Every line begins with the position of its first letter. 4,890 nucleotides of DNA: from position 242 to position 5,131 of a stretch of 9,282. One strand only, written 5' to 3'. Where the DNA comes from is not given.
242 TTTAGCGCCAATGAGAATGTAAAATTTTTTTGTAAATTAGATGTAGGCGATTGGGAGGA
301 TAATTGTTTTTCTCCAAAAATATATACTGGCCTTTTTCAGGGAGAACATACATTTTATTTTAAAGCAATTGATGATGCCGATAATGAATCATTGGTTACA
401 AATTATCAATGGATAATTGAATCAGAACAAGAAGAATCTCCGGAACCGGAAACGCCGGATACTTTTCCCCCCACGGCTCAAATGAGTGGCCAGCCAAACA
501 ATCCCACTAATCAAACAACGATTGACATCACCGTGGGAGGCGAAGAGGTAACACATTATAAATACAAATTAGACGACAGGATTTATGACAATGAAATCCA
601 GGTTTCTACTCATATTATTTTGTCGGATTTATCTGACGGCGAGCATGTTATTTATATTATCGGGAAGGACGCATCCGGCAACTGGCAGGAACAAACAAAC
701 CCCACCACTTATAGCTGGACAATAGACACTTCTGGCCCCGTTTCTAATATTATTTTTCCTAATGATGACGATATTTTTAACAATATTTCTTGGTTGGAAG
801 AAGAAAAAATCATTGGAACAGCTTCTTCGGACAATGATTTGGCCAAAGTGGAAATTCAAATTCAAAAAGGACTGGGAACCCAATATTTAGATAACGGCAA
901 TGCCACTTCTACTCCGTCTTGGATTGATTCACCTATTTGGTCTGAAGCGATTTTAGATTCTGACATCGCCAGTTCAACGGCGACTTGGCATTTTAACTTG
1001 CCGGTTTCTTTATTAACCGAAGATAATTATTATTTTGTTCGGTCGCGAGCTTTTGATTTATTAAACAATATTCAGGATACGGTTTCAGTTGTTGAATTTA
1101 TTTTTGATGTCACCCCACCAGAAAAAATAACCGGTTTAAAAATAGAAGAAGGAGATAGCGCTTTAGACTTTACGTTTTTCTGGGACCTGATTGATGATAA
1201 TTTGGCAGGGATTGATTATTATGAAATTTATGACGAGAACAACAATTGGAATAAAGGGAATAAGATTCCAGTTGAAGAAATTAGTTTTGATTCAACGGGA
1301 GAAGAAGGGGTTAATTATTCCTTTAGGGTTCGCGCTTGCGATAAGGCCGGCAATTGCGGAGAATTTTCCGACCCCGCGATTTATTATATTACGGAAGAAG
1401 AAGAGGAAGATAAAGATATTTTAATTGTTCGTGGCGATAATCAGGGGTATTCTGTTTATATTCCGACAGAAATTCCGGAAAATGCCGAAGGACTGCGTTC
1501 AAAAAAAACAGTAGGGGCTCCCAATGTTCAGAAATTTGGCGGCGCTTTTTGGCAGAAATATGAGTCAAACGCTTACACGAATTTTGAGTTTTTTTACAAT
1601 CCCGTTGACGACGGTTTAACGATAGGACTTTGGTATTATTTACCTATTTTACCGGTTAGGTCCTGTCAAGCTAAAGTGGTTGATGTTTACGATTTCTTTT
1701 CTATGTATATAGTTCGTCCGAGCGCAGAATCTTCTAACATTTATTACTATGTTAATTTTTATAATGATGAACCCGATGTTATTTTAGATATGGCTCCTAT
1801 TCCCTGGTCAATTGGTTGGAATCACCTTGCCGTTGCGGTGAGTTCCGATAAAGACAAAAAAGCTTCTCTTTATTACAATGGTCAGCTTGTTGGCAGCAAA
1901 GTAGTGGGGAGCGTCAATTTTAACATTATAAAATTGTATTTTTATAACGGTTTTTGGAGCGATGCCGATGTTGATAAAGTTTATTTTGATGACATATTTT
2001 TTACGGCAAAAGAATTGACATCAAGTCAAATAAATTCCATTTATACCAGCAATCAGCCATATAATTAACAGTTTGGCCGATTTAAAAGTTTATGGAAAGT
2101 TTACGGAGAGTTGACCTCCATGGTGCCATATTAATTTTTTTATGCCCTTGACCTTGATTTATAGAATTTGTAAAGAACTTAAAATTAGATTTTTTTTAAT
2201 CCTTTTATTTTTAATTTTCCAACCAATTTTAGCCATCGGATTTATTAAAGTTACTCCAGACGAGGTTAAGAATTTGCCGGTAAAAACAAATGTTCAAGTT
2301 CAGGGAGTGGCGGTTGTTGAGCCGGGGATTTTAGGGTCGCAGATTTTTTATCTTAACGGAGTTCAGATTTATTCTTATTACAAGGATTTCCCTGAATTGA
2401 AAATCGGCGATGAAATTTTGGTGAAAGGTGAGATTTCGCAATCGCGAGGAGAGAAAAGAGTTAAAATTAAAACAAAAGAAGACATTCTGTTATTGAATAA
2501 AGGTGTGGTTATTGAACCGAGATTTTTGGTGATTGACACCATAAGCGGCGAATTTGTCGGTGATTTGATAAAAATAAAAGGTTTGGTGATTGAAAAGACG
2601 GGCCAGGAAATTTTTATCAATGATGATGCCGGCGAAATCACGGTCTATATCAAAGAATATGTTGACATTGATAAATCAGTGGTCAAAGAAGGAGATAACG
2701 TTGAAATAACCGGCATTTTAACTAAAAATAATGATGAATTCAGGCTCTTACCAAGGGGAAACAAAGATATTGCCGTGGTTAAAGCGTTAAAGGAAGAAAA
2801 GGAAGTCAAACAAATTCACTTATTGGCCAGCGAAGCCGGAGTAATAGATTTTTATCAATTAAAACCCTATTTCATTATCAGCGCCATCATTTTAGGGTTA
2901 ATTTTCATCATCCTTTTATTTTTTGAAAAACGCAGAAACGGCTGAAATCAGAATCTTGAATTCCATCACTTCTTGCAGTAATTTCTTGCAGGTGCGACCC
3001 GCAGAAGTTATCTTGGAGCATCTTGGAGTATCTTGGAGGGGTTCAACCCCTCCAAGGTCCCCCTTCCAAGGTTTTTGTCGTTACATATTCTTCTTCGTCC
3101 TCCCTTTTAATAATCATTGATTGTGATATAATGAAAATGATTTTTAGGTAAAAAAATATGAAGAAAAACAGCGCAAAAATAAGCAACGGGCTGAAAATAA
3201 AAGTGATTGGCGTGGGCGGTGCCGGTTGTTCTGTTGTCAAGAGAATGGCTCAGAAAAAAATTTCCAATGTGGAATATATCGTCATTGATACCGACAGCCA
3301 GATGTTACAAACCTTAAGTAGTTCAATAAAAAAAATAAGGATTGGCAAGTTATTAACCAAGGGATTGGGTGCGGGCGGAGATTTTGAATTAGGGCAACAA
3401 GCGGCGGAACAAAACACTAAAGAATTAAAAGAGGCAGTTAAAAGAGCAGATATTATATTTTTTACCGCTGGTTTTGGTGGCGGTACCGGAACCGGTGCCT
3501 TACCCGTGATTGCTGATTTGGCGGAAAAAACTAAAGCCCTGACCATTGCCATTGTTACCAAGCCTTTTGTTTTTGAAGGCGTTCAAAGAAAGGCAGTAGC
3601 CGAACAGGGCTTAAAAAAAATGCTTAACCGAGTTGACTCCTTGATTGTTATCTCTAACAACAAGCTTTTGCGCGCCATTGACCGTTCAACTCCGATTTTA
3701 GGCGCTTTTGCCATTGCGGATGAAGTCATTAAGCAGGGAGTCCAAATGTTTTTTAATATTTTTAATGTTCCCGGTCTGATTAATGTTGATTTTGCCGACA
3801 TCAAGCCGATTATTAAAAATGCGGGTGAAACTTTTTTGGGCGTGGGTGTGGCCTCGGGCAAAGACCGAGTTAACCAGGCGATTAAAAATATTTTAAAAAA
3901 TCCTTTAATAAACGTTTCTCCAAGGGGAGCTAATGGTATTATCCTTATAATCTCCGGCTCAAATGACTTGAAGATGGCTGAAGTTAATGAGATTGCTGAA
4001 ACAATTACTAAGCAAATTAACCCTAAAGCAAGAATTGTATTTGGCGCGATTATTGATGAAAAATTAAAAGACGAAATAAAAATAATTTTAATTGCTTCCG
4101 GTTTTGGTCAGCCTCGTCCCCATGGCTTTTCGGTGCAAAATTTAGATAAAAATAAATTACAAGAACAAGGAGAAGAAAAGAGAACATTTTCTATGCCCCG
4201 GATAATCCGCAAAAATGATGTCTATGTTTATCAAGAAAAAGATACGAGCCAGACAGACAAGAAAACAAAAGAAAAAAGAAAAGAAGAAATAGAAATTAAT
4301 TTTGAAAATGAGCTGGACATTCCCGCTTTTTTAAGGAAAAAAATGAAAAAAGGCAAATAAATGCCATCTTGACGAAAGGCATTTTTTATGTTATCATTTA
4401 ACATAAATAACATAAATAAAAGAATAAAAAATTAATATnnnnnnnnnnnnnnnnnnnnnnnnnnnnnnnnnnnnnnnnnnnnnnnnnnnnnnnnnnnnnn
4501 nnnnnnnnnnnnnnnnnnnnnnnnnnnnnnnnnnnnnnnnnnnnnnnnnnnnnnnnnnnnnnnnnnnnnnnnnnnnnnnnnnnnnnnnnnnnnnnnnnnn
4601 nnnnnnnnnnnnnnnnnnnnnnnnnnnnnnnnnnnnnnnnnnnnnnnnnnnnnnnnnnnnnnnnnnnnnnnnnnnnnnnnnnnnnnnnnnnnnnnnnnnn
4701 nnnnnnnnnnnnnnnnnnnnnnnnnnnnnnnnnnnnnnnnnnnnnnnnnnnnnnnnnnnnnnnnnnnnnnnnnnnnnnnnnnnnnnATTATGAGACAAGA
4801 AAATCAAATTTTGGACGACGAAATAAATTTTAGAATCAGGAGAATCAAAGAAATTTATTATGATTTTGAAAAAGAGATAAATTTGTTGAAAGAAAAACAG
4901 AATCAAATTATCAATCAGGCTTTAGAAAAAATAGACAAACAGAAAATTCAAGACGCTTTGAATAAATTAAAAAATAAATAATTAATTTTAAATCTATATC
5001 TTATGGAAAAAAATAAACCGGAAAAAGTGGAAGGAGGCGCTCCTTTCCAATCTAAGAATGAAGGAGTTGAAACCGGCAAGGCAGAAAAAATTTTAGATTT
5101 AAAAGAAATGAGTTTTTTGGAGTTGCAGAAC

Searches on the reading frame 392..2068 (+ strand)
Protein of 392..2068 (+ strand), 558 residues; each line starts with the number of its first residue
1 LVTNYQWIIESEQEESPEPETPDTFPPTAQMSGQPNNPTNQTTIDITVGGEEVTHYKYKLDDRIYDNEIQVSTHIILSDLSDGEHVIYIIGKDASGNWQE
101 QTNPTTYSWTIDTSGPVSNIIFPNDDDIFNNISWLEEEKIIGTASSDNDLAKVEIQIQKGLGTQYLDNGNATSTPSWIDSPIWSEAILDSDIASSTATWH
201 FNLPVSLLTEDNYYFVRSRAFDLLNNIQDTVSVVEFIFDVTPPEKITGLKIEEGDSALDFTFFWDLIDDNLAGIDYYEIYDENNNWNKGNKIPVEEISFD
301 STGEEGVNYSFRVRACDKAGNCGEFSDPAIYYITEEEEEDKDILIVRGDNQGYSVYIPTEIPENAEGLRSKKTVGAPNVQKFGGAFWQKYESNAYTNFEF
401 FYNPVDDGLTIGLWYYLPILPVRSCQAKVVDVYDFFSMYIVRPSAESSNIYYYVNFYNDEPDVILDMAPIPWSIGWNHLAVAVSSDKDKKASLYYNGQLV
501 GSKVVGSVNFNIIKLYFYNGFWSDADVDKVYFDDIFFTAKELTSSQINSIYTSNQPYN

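Call 3: search_protein_families(library=pfam, proteins=[window:392-2068:+], max_evalue=0.1)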
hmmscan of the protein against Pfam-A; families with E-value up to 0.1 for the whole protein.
window:392-2068:+ (558 aa): 1 family
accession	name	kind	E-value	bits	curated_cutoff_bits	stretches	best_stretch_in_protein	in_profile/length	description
PF19077.6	Big_13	-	0.0039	18.1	27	0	36-113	19-102/102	Bacterial Ig-like domain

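Call 4: search_protein_families(library=ncbifam, proteins=[window:392-2068:+], max_evalue=0.1)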
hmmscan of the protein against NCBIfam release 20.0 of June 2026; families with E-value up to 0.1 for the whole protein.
window:392-2068:+ (558 aa): 3 families
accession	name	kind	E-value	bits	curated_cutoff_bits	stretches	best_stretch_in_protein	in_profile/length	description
NF047446.1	barrel_OmpL47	domain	0.0045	17.4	40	0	269-322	13-58/68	OmpL47-type beta-barrel domain-containing protein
NF045522.1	MXAN_2561_fam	equivalog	0.02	14.4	150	1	232-328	158-253/304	MXAN_2561 family MXYO-CTERM-anchored protein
NF033510.3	Ca_tandemer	repeat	0.066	13.6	50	0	76-97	73-94/96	Ca2+-stabilized repeat-containing adhesin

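Call 16: search_protein_families(library=phrogs, proteins=[window:392-2068:+], max_evalue=0.1)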
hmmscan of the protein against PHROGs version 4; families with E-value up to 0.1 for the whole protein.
window:392-2068:+ (558 aa): 0 families

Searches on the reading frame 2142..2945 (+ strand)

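Call 3: search_protein_families(library=pfam, proteins=[window:2142-2945:+], max_evalue=0.1)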
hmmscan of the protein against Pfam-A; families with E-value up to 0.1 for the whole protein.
window:2142-2945:+ (267 aa): 5 families
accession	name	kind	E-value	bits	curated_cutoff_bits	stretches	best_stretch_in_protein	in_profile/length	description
PF18942.5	DUF5689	-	2.7e-08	34.4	28.6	1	108-210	104-217/217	Family of unknown function (DUF5689)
PF01336.31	tRNA_anti-codon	-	1.1e-05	25.7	27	1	144-202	2-67/75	OB-fold nucleic acid binding domain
PF13567.11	DUF4131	-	0.028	14.5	31.6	0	16-100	30-132/165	Domain of unknown function (DUF4131)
PF16100.11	RMI2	-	0.038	14.2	29.4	1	147-217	45-110/132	RecQ-mediated genome instability protein 2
PF04076.19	BOF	-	0.041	14.4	25.8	1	142-197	36-91/103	Bacterial OB fold (BOF) protein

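Call 4: search_protein_families(library=ncbifam, proteins=[window:2142-2945:+], max_evalue=0.1)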
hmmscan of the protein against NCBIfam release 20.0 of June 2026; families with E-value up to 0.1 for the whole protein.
window:2142-2945:+ (267 aa): 6 families
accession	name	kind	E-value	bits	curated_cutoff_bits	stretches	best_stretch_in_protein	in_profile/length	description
NF033681.1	ExeM_NucH_DNase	subfamily_domain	0.0009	18.2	300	0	155-215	158-222/546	ExeM/NucH family extracellular endonuclease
NF005260.0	PRK06763.1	subfamily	0.012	15.1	226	1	142-200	39-94/213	F0F1 ATP synthase subunit alpha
NF033674.1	stress_OB_fold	domain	0.033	14.3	35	1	143-196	44-97/111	NirD/YgiW/YdeI family stress tolerance protein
NF007471.0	PRK10053.1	equivalog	0.04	13.7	179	1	138-199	59-120/130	YdeI family stress tolerance OB fold protein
TIGR00156.1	TIGR00156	subfamily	0.066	13.3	108.15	0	142-198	59-115/128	YgiW/YdeI family stress tolerance OB fold protein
NF046110.1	RNaseP1Mthb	equivalog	0.096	12.8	90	0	142-202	22-82/88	ribonuclease P protein component 1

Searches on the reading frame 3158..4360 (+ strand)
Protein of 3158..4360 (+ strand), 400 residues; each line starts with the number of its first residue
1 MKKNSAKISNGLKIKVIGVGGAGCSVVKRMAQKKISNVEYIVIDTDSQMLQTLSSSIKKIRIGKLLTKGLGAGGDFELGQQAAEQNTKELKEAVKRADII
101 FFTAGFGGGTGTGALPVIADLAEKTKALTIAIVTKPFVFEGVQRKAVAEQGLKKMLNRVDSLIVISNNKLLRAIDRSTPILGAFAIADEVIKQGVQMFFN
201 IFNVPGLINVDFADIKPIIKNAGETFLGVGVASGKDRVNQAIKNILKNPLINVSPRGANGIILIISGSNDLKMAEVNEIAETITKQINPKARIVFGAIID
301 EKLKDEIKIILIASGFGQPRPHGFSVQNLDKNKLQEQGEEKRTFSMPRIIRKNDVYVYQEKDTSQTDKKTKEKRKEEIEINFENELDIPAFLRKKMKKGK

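Call 3: search_protein_families(library=pfam, proteins=[window:3158-4360:+], max_evalue=0.1)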
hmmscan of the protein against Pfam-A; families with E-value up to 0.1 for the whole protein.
window:3158-4360:+ (400 aa): 6 families
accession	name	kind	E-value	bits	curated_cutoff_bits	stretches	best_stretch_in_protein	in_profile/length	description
PF00091.31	Tubulin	-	3.8e-45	154.9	33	1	13-174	1-189/190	Tubulin/FtsZ family, GTPase domain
PF12327.13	FtsZ_C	-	1e-26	93.5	27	1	223-316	1-94/95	FtsZ family, C-terminal domain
PF13809.12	Tubulin_2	-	0.00082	19.2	27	1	16-53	2-48/356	Tubulin like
PF21799.2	MurD-like_N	-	0.043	14.5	27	0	13-58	2-46/88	Mur ligase MurD-like, N-terminal domain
PF02254.24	TrkA_N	-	0.052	14.3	23.8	0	16-55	3-39/116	TrkA-N domain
PF13460.12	NAD_binding_10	-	0.082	13.2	27.2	0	85-143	49-106/184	NAD(P)H-binding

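Call 4: search_protein_families(library=ncbifam, proteins=[window:3158-4360:+], max_evalue=0.1)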
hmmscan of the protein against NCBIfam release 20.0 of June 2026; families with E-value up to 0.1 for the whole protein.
window:3158-4360:+ (400 aa): 2 families
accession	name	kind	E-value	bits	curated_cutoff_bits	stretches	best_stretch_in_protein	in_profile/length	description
TIGR00065.1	ftsZ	equivalog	3.8e-102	342.2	295.2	1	7-328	13-336/353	cell division protein FtsZ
NF001314.0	PRK00258.2-2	equivalog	0.008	15.2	248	1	13-130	127-227/290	shikimate dehydrogenase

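Call 5: find_encoding_contigs(protein=window:3158-4360:+, flank=10000, max_places=6)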
Protein window:3158-4360:+ (400 aa): 4 contigs read that carry it; 4 places shown.
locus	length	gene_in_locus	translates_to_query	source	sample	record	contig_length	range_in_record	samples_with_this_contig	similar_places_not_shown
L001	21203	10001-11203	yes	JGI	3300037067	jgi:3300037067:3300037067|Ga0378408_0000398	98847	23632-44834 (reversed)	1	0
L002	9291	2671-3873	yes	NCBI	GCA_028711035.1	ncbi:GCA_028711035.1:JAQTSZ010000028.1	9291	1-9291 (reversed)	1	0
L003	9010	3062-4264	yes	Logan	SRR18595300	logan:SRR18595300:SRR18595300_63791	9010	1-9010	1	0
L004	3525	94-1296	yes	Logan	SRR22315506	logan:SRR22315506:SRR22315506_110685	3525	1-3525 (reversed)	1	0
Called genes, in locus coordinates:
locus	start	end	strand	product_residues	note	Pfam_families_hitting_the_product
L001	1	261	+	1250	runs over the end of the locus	PF06280:fn3_5 (faint)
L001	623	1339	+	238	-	-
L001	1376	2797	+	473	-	-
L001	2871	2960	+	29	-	-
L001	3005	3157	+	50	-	-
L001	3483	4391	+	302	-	PF13646:HEAT_2 (faint), PF03130:HEAT_PBS (faint)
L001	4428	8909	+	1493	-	-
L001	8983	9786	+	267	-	PF01336:tRNA_anti-codon (faint), PF18942:DUF5689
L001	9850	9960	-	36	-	-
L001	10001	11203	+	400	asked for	PF00091:Tubulin, PF12327:FtsZ_C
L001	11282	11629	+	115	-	-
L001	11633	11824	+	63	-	-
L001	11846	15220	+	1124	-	-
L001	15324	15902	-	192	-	-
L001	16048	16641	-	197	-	-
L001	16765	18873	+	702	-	PF02518:HATPase_c, PF00204:DNA_gyraseB, PF01751:Toprim, PF00986:DNA_gyraseB_C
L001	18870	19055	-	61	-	-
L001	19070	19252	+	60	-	PF00584:SecE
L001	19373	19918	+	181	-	PF02357:NusG, PF00467:KOW (weak)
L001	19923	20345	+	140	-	PF03946:Ribosomal_L11_N, PF00298:Ribosomal_L11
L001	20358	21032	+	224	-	PF00687:Ribosomal_L1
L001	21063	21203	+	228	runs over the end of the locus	PF02223:Thymidylate_kin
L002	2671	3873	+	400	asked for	PF00091:Tubulin, PF12327:FtsZ_C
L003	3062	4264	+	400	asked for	PF00091:Tubulin, PF12327:FtsZ_C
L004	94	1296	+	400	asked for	PF00091:Tubulin, PF12327:FtsZ_C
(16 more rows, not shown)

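Call 31: search_protein_families(library=pfam, proteins=[L001:623-1339:+, L001:1376-2797:+, L001:3483-4391:+, L001:4428-8909:+, L001:15324-15902:-, L001:16048-16641:-], max_evalue=0.01)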
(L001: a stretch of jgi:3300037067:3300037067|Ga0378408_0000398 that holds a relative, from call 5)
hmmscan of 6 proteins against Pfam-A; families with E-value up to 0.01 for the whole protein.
L001:623-1339:+ (238 aa): 1 family
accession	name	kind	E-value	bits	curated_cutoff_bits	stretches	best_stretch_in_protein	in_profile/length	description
PF01797.21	Y1_Tnp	-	5.9e-07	30.1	23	1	55-153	16-119/121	Transposase IS200 like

L001:1376-2797:+ (473 aa): 0 families

L001:3483-4391:+ (302 aa): 5 families
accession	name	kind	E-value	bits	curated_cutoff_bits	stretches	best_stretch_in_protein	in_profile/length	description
PF13646.12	HEAT_2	-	3.5e-12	46.9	27.7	2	159-228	11-78/88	HEAT repeats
PF03130.22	HEAT_PBS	-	3.4e-06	27.5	20.9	1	166-190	3-27/27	PBS lyase HEAT-like repeat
PF11838.14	ERAP1_C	-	0.00068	19.6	38.2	1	86-262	123-299/318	ERAP1-like C-terminal domain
PF02985.28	HEAT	-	0.0022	18.5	23.5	0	255-278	4-27/31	HEAT repeat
PF12717.13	Cnd1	-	0.0038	17.7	26.4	0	230-282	37-89/162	non-SMC mitotic condensation complex subunit 1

L001:4428-8909:+ (1493 aa): 1 family
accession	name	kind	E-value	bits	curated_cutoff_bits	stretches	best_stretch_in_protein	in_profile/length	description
PF00932.25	LTD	-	6.6e-31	107.3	34.3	2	678-794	2-108/109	Lamin Tail Domain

L001:15324-15902:- (192 aa): 0 families

L001:16048-16641:- (197 aa): 0 families

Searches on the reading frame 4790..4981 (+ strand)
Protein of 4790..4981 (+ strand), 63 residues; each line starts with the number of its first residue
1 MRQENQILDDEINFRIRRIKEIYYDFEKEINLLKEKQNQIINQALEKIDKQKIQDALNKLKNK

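Call 3: search_protein_families(library=pfam, proteins=[window:4790-4981:+], max_evalue=0.1)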
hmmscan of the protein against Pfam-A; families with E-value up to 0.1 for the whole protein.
window:4790-4981:+ (63 aa): 1 family
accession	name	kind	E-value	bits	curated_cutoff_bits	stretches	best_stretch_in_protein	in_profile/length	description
PF16958.10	PRP9_N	-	0.0086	16.6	27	1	4-56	12-61/150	Pre-mRNA-splicing factor PRP9 N-terminus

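Call 4: search_protein_families(library=ncbifam, proteins=[window:4790-4981:+], max_evalue=0.1)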
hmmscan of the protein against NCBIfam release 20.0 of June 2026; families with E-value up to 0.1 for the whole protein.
window:4790-4981:+ (63 aa): 0 families

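Call 16: search_protein_families(library=phrogs, proteins=[window:4790-4981:+], max_evalue=0.1)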
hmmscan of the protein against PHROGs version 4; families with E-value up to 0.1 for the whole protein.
window:4790-4981:+ (63 aa): 2 families
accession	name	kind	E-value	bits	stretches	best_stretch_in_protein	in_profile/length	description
phrog_37294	-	unknown function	0.021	16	1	25-43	18-36/61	-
phrog_5553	-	unknown function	0.038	15.2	1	10-63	38-92/114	-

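Call 91: search_protein_families(library=padloc, proteins=[window:4790-4981:+], max_evalue=0.1)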
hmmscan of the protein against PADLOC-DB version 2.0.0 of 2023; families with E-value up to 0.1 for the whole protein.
window:4790-4981:+ (63 aa): 1 family
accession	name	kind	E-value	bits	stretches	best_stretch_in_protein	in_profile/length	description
PDLC03090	Specificity_I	-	0.0056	14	1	15-51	182-219/434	Type I specificity subunit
